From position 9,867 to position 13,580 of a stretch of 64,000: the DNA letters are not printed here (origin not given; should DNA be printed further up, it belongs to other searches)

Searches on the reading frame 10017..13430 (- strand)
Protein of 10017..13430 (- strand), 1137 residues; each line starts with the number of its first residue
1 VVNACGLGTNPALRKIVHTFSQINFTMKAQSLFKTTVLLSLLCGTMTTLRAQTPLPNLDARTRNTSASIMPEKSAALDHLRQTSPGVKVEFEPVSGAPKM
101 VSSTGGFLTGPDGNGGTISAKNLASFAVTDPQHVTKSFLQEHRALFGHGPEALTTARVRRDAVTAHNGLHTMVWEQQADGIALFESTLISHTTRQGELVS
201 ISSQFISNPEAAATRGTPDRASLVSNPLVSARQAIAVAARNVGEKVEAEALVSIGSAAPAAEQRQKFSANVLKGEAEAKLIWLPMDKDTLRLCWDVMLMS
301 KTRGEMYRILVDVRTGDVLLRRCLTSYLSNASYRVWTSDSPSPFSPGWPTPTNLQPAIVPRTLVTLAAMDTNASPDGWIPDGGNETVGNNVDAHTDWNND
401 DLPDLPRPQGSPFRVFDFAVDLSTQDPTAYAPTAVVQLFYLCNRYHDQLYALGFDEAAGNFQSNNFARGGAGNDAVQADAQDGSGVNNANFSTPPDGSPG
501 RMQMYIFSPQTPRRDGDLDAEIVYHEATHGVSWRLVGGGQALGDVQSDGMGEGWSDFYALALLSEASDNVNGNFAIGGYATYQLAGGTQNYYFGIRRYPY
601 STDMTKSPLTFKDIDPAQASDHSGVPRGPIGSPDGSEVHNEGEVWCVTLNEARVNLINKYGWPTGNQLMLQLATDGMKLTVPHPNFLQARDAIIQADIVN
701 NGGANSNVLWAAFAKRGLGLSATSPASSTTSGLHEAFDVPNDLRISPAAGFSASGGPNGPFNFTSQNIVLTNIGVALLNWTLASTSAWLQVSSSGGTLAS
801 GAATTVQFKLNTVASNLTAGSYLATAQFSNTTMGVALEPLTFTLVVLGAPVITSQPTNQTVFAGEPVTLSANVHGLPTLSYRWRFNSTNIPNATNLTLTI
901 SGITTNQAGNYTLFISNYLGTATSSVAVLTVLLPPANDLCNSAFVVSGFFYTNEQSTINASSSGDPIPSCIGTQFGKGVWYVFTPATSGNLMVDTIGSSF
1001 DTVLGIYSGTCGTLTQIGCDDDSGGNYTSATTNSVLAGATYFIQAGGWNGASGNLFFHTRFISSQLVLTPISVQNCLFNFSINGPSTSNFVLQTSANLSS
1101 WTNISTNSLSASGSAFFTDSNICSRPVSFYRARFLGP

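Call 28: search_protein_families(library=pfam, proteins=[window:10017-13430:-], max_evalue=0.001)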
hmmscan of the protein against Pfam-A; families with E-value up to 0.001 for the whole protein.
window:10017-13430:- (1137 aa): 6 families
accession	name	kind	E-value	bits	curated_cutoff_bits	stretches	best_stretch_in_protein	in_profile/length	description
PF02128.21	Peptidase_M36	-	1.3e-114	383.7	23.3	1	367-722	22-368/368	Fungalysin metallopeptidase (M36)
PF13927.12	Ig_3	-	9.5e-13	48.9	30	1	850-917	2-78/78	Immunoglobulin domain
PF07679.22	I-set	-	3.1e-08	34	23.7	1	850-928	1-88/90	Immunoglobulin I-set domain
PF19190.6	BACON_2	-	1e-07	32.2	25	1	765-830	20-83/94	Viral BACON domain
PF13895.12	Ig_2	-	7.1e-07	29.8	27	1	849-917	1-65/79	Immunoglobulin domain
PF07504.19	FTP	-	0.00025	21.3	21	1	157-205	4-51/51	Fungalysin/Thermolysin Propeptide Motif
